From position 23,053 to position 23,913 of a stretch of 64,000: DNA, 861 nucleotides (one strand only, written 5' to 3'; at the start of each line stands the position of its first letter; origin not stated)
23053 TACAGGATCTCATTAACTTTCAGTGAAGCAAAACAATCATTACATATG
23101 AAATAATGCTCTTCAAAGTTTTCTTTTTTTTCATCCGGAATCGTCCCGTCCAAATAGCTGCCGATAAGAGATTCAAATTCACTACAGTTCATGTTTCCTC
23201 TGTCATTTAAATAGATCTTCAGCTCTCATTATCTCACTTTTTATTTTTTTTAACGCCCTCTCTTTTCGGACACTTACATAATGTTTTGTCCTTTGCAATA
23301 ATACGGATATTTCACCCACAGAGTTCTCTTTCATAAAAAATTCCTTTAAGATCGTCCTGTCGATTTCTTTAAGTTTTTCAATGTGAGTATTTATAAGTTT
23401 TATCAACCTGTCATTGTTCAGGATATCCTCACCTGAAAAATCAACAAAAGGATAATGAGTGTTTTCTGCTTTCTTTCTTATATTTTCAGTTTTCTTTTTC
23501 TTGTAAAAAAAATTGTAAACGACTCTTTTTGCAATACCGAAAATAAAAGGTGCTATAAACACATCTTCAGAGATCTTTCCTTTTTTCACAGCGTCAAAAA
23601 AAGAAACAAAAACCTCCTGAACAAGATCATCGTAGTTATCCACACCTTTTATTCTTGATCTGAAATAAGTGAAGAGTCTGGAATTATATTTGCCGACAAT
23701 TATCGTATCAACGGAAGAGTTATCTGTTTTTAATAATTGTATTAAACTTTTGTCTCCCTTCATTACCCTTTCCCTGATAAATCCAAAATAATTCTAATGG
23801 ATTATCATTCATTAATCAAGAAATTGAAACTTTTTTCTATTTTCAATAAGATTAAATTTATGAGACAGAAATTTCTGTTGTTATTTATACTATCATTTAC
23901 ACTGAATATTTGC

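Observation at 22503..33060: ECF sigma / anti-sigma / exported TPR-CHAT protease / PKD-barrel-PKD module: an envelope system with no characterised counterpart known to me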

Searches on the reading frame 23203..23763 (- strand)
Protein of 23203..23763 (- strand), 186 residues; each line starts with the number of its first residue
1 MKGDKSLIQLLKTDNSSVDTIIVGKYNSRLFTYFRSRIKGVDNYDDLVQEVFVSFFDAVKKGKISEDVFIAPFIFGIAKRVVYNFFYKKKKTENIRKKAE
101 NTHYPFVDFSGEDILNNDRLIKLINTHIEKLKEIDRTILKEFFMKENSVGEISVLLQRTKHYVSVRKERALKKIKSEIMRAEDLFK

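Call 4: search_protein_families(library=pfam, proteins=[window:23203-23763:-], max_evalue=0.01)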
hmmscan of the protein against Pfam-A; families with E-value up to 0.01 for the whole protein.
window:23203-23763:- (186 aa): 2 families
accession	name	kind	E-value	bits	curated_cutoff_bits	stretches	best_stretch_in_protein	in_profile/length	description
PF04542.20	Sigma70_r2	-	2.8e-06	27.4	24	1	23-91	2-70/71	Sigma-70 region 2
PF04545.22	Sigma70_r4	-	0.00028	20.8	24.1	1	128-175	2-49/50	Sigma-70, region 4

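Call 5: search_protein_families(library=ncbifam, proteins=[window:23203-23763:-], max_evalue=0.01)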
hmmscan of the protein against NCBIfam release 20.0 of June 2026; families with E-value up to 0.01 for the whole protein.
window:23203-23763:- (186 aa): 34 families (the best 25 are shown)
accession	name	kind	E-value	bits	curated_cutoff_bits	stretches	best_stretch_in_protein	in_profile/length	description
TIGR02985.1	Sig70_bacteroi1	subfamily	3.6e-14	53.3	126.4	1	24-178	8-162/162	RNA polymerase sigma-70 factor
TIGR02937.1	sigma70-ECF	superfamily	1.3e-13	50.9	42.9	1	30-177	14-164/165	sigma-70 family RNA polymerase sigma factor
NF007220.0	PRK09639.1-5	equivalog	2e-10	40.7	260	1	24-179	10-165/181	RNA polymerase sigma factor SigX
TIGR02950.1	SigM_subfam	subfamily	2.4e-10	40.5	147.95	1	22-176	5-156/159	RNA polymerase sigma factor, SigM family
TIGR02952.1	Sig70_famx2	equivalog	4.7e-10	39.6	206.45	1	21-176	15-168/170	ECF subfamily RNA polymerase sigma factor, BldN family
NF007215.0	PRK09637.1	equivalog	5.2e-10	39.6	212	1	23-170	7-146/181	RNA polymerase sigma factor SigZ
NF058625.1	sigma_PG0214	equivalog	1.4e-09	37.9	130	1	23-182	10-165/170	GFO_1088 family ECF-type sigma factor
TIGR02959.1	SigZ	equivalog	3.2e-09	36.8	168.65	1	25-179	3-149/170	RNA polymerase sigma factor SigZ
TIGR02989.1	Sig-70_gvs1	subfamily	8.9e-09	35.5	124.55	1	22-172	6-152/158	RNA polymerase sigma-70 factor, Rhodopirellula/Verrucomicrobium family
NF007230.0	PRK09648.1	subfamily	3.2e-08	33.5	209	1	14-182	24-193/195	RNA polymerase sigma factor ShbA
NF009195.0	PRK12543.1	subfamily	3.6e-08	33.1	197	1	6-182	9-182/192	RNA polymerase sigma factor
NF008888.0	PRK11922.1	equivalog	5.2e-07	29.5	204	1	4-180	17-198/231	RNA polymerase sigma factor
NF009168.0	PRK12515.1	subfamily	4.4e-06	26.3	236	1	3-176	8-177/189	RNA polymerase sigma factor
NF009165.0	PRK12512.1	equivalog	1e-05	25.3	198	1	40-178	49-179/184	RNA polymerase sigma factor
NF009166.1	PRK12513.1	equivalog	1.1e-05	25.2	206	1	4-179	9-187/193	RNA polymerase sigma factor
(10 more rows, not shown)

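Call 77: search_protein_families(library=padloc, proteins=[window:23203-23763:-], max_evalue=0.01)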
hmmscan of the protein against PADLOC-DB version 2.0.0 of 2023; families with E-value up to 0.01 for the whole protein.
window:23203-23763:- (186 aa): 0 families

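Call 78: search_solved_structures(query=window:23203-23763:-, max_evalue=0.001)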
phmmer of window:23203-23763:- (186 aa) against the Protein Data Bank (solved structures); distinct sequences matched with E-value up to 0.001: 0.
